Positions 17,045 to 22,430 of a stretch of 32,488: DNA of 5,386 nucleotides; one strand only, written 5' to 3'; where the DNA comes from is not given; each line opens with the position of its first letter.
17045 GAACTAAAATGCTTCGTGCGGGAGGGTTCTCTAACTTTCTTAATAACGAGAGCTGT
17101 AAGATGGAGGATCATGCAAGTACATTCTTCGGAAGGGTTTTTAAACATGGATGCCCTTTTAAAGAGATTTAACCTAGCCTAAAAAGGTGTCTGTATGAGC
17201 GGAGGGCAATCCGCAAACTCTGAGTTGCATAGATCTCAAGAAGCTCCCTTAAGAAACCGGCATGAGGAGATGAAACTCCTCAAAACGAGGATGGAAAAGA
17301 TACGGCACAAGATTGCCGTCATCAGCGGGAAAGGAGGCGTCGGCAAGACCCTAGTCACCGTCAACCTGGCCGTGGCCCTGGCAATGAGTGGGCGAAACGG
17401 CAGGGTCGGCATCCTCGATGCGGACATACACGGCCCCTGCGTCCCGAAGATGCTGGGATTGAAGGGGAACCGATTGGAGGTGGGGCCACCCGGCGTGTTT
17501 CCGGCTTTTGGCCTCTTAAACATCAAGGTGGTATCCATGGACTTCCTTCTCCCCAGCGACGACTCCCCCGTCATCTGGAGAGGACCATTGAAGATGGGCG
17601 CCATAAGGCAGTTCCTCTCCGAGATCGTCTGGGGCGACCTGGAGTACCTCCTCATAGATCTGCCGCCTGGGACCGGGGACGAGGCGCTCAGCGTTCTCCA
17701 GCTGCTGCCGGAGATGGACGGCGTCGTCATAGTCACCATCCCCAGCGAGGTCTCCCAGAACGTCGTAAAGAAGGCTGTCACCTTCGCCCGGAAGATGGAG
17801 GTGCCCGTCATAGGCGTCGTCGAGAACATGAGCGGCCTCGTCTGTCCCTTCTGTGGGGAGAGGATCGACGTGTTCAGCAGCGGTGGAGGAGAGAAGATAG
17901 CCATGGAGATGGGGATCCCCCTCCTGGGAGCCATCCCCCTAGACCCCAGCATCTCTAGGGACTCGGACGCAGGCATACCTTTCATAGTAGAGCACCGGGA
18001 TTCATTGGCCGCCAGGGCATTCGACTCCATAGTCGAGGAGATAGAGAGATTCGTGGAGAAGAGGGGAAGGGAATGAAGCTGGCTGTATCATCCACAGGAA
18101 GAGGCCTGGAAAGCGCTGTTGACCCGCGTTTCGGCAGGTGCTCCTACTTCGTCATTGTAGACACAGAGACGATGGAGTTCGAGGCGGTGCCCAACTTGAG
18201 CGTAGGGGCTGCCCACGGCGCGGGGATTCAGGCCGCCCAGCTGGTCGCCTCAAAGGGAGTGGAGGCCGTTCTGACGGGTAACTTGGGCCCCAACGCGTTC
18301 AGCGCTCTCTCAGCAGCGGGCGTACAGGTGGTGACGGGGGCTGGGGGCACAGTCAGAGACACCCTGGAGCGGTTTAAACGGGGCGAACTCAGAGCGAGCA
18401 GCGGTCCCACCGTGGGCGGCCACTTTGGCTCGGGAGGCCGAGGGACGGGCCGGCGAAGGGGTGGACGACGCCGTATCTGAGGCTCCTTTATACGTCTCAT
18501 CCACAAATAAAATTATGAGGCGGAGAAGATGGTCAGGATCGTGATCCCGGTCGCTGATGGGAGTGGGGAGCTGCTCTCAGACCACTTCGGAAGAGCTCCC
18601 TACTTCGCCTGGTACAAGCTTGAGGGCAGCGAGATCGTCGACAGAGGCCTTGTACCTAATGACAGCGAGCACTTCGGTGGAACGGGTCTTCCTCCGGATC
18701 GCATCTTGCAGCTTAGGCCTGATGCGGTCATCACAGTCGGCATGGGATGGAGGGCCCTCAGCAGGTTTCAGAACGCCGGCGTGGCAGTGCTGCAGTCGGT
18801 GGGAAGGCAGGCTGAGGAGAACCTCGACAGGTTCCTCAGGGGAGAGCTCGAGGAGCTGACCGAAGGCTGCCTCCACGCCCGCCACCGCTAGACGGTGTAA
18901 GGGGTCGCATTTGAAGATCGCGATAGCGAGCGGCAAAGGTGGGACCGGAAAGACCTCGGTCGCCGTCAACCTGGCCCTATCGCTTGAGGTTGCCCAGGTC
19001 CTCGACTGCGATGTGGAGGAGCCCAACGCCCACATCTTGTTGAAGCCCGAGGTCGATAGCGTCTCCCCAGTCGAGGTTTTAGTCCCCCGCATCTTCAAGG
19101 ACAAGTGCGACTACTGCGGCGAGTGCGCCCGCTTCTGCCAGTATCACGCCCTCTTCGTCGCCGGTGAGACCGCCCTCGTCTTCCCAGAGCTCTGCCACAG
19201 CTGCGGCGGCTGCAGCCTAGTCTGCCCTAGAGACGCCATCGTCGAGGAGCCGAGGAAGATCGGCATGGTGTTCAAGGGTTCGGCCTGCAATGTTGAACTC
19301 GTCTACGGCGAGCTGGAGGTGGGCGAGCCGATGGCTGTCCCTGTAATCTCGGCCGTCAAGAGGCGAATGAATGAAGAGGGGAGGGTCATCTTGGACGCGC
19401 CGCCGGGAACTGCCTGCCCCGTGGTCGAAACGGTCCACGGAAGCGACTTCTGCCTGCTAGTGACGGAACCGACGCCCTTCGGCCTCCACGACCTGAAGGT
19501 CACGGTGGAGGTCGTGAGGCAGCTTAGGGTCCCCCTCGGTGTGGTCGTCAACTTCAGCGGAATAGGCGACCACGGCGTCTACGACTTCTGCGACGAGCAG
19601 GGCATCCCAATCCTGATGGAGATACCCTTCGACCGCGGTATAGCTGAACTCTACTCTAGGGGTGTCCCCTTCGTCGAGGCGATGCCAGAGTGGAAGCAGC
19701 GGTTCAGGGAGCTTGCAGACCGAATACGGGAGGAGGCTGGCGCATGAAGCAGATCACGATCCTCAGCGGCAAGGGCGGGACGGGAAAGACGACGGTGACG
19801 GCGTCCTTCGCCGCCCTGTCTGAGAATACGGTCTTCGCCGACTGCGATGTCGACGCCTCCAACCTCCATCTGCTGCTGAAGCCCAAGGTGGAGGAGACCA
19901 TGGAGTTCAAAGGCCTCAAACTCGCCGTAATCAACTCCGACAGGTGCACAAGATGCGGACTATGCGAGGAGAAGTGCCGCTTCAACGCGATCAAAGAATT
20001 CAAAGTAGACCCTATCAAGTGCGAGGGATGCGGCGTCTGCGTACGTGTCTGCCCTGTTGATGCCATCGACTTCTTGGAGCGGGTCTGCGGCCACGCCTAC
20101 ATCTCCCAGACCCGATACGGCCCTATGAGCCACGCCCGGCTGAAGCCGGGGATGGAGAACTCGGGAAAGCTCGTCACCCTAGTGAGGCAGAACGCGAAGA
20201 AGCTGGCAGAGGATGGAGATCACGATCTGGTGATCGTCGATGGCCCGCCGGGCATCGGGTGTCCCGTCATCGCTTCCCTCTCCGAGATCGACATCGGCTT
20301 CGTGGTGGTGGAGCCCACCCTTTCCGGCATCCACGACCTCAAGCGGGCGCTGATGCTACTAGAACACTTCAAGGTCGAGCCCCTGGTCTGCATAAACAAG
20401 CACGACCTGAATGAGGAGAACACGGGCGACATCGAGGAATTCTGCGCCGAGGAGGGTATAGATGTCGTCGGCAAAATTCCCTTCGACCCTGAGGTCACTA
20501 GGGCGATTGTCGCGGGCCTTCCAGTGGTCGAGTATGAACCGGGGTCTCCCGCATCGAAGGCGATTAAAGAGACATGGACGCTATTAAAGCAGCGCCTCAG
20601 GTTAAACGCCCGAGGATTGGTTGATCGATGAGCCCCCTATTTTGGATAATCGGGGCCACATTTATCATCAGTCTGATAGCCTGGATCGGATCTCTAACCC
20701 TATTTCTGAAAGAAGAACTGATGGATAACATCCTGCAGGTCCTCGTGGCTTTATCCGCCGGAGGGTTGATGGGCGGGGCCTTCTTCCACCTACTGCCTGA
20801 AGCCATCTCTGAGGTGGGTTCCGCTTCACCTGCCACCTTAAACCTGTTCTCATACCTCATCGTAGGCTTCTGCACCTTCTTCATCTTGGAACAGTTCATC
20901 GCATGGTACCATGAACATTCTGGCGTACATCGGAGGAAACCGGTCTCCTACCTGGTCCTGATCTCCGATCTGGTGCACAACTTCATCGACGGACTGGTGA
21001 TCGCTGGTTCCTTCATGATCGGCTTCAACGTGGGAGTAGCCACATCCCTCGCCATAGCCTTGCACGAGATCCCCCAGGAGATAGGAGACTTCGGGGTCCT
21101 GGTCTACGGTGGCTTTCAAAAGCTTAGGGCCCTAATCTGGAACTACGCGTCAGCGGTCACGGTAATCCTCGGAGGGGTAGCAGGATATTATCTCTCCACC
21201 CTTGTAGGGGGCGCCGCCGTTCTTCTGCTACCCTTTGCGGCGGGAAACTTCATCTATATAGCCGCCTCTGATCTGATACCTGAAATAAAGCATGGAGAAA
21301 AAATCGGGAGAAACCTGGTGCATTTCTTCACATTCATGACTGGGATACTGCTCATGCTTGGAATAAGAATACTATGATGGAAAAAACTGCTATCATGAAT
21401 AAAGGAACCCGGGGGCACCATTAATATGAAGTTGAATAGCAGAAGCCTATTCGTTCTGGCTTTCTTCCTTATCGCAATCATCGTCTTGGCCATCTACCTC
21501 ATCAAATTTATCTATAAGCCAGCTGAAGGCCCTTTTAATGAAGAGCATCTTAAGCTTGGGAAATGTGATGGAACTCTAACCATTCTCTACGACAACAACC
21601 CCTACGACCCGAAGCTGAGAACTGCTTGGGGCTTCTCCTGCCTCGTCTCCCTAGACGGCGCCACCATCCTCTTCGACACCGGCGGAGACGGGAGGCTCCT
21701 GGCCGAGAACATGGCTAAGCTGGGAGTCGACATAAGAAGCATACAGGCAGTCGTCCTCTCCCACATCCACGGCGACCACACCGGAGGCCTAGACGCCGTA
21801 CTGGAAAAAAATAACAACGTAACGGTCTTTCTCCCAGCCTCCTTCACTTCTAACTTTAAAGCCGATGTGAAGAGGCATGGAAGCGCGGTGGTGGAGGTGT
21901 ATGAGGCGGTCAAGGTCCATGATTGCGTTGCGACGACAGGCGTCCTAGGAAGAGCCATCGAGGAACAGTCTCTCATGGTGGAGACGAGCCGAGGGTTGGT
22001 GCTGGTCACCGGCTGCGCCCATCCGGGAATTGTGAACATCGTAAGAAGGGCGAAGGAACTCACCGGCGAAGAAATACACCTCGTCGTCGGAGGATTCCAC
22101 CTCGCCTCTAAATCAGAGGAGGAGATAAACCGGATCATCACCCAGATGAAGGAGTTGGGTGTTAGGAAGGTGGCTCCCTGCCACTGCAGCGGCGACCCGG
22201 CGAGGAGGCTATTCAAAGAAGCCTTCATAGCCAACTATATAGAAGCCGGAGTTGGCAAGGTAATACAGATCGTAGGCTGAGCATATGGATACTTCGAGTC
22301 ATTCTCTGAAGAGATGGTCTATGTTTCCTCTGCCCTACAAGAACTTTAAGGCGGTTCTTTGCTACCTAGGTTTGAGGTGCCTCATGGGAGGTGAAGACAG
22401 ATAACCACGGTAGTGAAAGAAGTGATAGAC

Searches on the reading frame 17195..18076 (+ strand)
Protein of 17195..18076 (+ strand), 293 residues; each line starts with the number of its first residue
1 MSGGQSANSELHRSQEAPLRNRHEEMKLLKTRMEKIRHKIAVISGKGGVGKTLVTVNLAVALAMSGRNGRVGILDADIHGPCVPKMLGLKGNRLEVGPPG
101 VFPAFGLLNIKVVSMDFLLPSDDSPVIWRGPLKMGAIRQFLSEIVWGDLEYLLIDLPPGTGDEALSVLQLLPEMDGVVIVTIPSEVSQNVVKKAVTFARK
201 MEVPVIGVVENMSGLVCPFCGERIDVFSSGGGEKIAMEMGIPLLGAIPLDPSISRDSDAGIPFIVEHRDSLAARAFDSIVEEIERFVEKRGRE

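Call 18: search_protein_families(library=pfam, proteins=[window:17195-18076:+], max_evalue=0.001)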
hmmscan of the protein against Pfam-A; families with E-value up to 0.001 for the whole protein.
window:17195-18076:+ (293 aa): 6 families
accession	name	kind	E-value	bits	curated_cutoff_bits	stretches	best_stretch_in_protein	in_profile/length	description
PF10609.15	ParA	-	7.5e-94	314.2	27.1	1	35-283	1-245/246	NUBPL iron-transfer P-loop NTPase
PF01656.29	CbiA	-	1.9e-12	47.7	25.4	1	40-262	1-124/125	CobQ/CobB/MinD/ParA nucleotide binding domain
PF13614.12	AAA_31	-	7.8e-07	29.6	27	1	39-78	3-40/177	AAA domain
PF00142.24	Fer4_NifH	-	0.00042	20.3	25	0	42-67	4-29/271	4Fe-4S iron sulfur cluster binding proteins, NifH/frxC family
PF13481.12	AAA_25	-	0.00049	20.2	27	0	37-68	32-62/195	AAA domain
PF02374.21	ArsA_ATPase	-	0.00053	19.7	24.3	0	39-67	2-30/305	Anion-transporting ATPase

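Call 61: search_protein_families(library=ncbifam, proteins=[window:17195-18076:+], max_evalue=0.00001)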
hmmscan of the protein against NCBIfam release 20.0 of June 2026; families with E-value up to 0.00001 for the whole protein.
window:17195-18076:+ (293 aa): 11 families
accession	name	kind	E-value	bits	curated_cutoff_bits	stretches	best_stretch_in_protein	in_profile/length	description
NF041136.1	MrpORP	equivalog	3.2e-102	342.5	450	1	33-285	1-250/365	iron-sulfur cluster carrier protein MrpORP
NF008669.0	PRK11670.1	equivalog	6.2e-63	212.9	348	1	33-283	103-349/369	iron-sulfur cluster carrier protein ApbC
TIGR01969.1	minD_arch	subfamily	1.2e-22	80.3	201.75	2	145-285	105-232/251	cell division ATPase MinD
TIGR01968.1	minD_bact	equivalog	6.6e-14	51.9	212.9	1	40-80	4-42/261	septum site-determining protein MinD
TIGR03018.1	pepcterm_TyrKin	hypoth_equivalog_domain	5.7e-12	45.4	230.65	1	30-91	24-88/207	XrtA-associated tyrosine autokinase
NF041546.1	ParA_partition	equivalog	2e-09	37.3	180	1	40-78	2-38/203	ParA family partition ATPase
NF008079.0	PRK10818.1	equivalog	6.4e-09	35.5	508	0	135-283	100-246/270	septum site-determining protein MinD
NF047398.1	AAA_KGGVGR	domain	8.2e-09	36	90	1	40-93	5-56/190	KGGVGR-motif variant AAA ATPase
TIGR01007.1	eps_fam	subfamily_domain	6.4e-07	29.1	108.05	0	38-85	18-63/204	polysaccharide biosynthesis tyrosine autokinase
TIGR03815.1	CpaE_hom_Actino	equivalog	4.6e-06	26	154.45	0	38-88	112-160/340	septum site-determining protein Ssd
NF053622.1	ATPseBagAMYCTU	equivalog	9.7e-06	25.2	400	0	36-68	5-37/325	ATPase BagA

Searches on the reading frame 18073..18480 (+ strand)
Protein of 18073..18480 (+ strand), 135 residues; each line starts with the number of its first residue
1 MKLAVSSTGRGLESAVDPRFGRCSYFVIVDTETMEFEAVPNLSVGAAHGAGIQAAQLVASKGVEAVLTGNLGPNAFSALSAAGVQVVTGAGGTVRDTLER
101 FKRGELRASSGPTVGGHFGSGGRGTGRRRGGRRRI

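Call 19: search_protein_families(library=pfam, proteins=[window:18073-18480:+], max_evalue=0.001)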
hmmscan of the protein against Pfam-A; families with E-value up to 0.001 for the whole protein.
window:18073-18480:+ (135 aa): 1 family
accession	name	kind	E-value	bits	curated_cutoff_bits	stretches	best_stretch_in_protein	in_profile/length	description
PF02579.22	Nitro_FeMo-Co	-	3.4e-27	95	26.3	1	13-102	2-93/94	Dinitrogenase iron-molybdenum cofactor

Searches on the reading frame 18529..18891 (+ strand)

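Call 19: search_protein_families(library=pfam, proteins=[window:18529-18891:+], max_evalue=0.001)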
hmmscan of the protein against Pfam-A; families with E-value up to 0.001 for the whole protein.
window:18529-18891:+ (120 aa): 1 family
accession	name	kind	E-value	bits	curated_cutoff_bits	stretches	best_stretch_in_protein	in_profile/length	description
PF02579.22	Nitro_FeMo-Co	-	3.9e-14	53.1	26.3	1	13-103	2-93/94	Dinitrogenase iron-molybdenum cofactor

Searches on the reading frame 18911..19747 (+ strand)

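Call 19: search_protein_families(library=pfam, proteins=[window:18911-19747:+], max_evalue=0.001)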
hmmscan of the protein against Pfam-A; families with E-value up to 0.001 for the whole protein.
window:18911-19747:+ (278 aa): 10 families
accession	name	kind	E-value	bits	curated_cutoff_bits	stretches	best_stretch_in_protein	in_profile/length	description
PF10609.15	ParA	-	2.3e-16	60.4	27.1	2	2-48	5-55/246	NUBPL iron-transfer P-loop NTPase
PF01656.29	CbiA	-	1.1e-13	51.6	25.4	1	3-254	1-125/125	CobQ/CobB/MinD/ParA nucleotide binding domain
PF00037.32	Fer4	-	3.3e-10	39.8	21.1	2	90-110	3-23/24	4Fe-4S binding domain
PF13614.12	AAA_31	-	7.8e-07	29.6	27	1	3-35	4-38/177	AAA domain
PF12837.12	Fer4_6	-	4.8e-06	26.7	25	0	90-110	4-24/24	4Fe-4S binding domain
PF14697.11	Fer4_21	-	5.2e-06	26.9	35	1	61-110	3-57/59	4Fe-4S dicluster domain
PF12838.12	Fer4_7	-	1.6e-05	25.7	27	1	65-109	1-52/52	4Fe-4S dicluster domain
PF13187.11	Fer4_9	-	5.4e-05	23.6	27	0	65-110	1-52/52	4Fe-4S dicluster domain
PF13237.11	Fer4_10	-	0.00041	20.7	25.5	0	61-106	4-53/53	4Fe-4S dicluster domain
PF13484.11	Fer4_16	-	0.00092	20.4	30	0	95-115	2-21/66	4Fe-4S double cluster binding domain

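Call 61: search_protein_families(library=ncbifam, proteins=[window:18911-19747:+], max_evalue=0.00001)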
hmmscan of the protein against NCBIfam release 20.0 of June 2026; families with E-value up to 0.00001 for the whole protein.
window:18911-19747:+ (278 aa): 16 families
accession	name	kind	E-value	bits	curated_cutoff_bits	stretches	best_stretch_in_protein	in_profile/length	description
NF041136.1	MrpORP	equivalog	9.8e-15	54.7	450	1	2-47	7-56/365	iron-sulfur cluster carrier protein MrpORP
TIGR01969.1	minD_arch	subfamily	5e-14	52.1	201.75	1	2-57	2-61/251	cell division ATPase MinD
NF041546.1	ParA_partition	equivalog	1.4e-09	37.8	180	0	3-28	2-27/203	ParA family partition ATPase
NF040770.1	hetero_SS_HdrA2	exception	1.6e-09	36.5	1100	1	54-111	567-624/777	CoB-CoM heterodisulfide reductase HdrA2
NF041891.1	hdrA_Methbact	equivalog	1.4e-08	33.4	1300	1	54-110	562-618/762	ferredoxin:CoB-CoM heterodisulfide reductase subunit HdrA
NF008669.0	PRK11670.1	equivalog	2.5e-08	33.2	348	1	3-42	110-153/369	iron-sulfur cluster carrier protein ApbC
TIGR02700.1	flavo_MJ0208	hypoth_equivalog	4.9e-07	29.3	251.35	1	60-114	144-198/234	dihydromethanopterin reductase (acceptor)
NF058577.1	FdxA_fam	equivalog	1e-06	28.8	65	1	63-109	6-52/52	4Fe-4S ferredoxin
NF045874.1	Vhu_polyferre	exception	1.2e-06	27.6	600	0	57-87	150-180/381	F420-non-reducing hydrogenase associated-polyferredoxin VhuB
NF043069.1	T4HPD_activ_SAM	equivalog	2.3e-06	27.2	425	1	61-109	48-96/299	trans-4-hydroxy-L-proline dehydratase activase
NF005504.0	PRK07118.1-3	equivalog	2.5e-06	27.1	437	1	64-112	219-267/293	Fe-S cluster domain-containing protein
NF007203.0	PRK09624.1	equivalog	3.1e-06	27.3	171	1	53-111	40-99/105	pyuvate ferredoxin oxidoreductase subunit delta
TIGR03294.1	FrhG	equivalog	3.4e-06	26.9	245.5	1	53-114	163-224/228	coenzyme F420 hydrogenase subunit gamma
NF040864.1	HgcB_ferredoxin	equivalog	6e-06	26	99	0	61-111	11-62/93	mercury methylation ferredoxin HgcB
NF005503.0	PRK07118.1-2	equivalog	7.6e-06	25.4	252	0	66-119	136-193/292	RnfABCDGE type electron transport complex subunit B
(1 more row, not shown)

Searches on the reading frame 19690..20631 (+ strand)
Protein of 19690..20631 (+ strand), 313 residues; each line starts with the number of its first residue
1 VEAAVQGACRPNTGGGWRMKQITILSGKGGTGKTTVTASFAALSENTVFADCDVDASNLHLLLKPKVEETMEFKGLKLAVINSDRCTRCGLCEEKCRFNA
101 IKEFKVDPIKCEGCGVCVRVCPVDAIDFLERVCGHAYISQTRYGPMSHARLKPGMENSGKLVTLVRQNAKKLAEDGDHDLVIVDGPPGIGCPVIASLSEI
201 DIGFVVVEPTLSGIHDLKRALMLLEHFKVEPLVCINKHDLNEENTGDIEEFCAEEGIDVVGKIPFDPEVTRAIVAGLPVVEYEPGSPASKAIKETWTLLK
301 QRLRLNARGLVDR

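Call 19: search_protein_families(library=pfam, proteins=[window:19690-20631:+], max_evalue=0.001)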
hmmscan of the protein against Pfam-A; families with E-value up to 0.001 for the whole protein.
window:19690-20631:+ (313 aa): 18 families
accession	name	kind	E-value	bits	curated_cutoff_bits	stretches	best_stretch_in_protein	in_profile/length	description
PF00037.32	Fer4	-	7.8e-16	57.6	21.1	2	105-127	2-24/24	4Fe-4S binding domain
PF01656.29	CbiA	-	2.1e-14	54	25.4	1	22-279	1-125/125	CobQ/CobB/MinD/ParA nucleotide binding domain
PF10609.15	ParA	-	1.2e-13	51.6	27.1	2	175-294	109-240/246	NUBPL iron-transfer P-loop NTPase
PF12837.12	Fer4_6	-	4.7e-10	39.4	25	2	105-126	3-24/24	4Fe-4S binding domain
PF13237.11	Fer4_10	-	4.5e-09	36.6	25.5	1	105-131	3-22/53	4Fe-4S dicluster domain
PF12838.12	Fer4_7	-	8e-09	36.3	27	2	101-125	28-52/52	4Fe-4S dicluster domain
PF14697.11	Fer4_21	-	5.8e-08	33.2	35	1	79-127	1-58/59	4Fe-4S dicluster domain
PF12797.12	Fer4_2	-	6.4e-08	32.5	24.5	0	80-96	4-20/22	4Fe-4S binding domain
PF03193.22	RsgA_GTPase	-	2.8e-06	27.7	30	1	204-250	30-74/174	RsgA GTPase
PF25160.1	LdpA_Fe-S-bd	-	7.2e-06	26.1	27.6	1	86-128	5-45/49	LdpA Fe-S cluster-binding domain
PF02374.21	ArsA_ATPase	-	8.4e-06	25.6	24.3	0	22-42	3-23/305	Anion-transporting ATPase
PF13614.12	AAA_31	-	2e-05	25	27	0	19-42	1-24/177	AAA domain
PF13187.11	Fer4_9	-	2.1e-05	24.9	27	1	85-126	1-52/52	4Fe-4S dicluster domain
PF13484.11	Fer4_16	-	2.9e-05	25.2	30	0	110-127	1-18/66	4Fe-4S double cluster binding domain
PF12798.12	Fer4_3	-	4.7e-05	24.4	27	0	111-125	1-15/15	4Fe-4S binding domain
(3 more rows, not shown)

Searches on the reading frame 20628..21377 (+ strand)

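Call 19: search_protein_families(library=pfam, proteins=[window:20628-21377:+], max_evalue=0.001)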
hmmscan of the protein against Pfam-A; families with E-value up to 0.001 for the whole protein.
window:20628-21377:+ (249 aa): 1 family
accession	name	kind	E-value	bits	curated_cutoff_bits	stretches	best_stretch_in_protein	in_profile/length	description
PF02535.28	Zip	-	6.7e-41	141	35.1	2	97-246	168-322/323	ZIP Zinc transporter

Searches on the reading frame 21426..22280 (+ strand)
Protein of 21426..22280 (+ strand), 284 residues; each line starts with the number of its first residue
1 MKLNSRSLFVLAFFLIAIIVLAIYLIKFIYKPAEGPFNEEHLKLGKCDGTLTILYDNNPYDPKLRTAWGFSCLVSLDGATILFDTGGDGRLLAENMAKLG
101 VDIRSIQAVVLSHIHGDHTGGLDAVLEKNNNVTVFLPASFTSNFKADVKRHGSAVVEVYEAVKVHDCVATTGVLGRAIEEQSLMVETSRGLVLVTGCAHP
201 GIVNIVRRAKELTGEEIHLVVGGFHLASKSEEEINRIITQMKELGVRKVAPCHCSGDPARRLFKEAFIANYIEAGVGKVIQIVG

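Call 19: search_protein_families(library=pfam, proteins=[window:21426-22280:+], max_evalue=0.001)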
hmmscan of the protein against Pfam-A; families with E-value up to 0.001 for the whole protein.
window:21426-22280:+ (284 aa): 3 families
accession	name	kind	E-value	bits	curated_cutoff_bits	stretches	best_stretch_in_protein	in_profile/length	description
PF00753.33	Lactamase_B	-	1.2e-12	48.7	22.7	1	73-134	10-72/196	Metallo-beta-lactamase superfamily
PF12706.13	Lactamase_B_2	-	1.3e-08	35.2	27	1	80-147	2-73/200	Beta-lactamase superfamily domain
PF23023.1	Anti-Pycsar_Apyc1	-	0.00034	20.6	50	1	72-125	23-73/250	Anti-Pycsar protein Apyc1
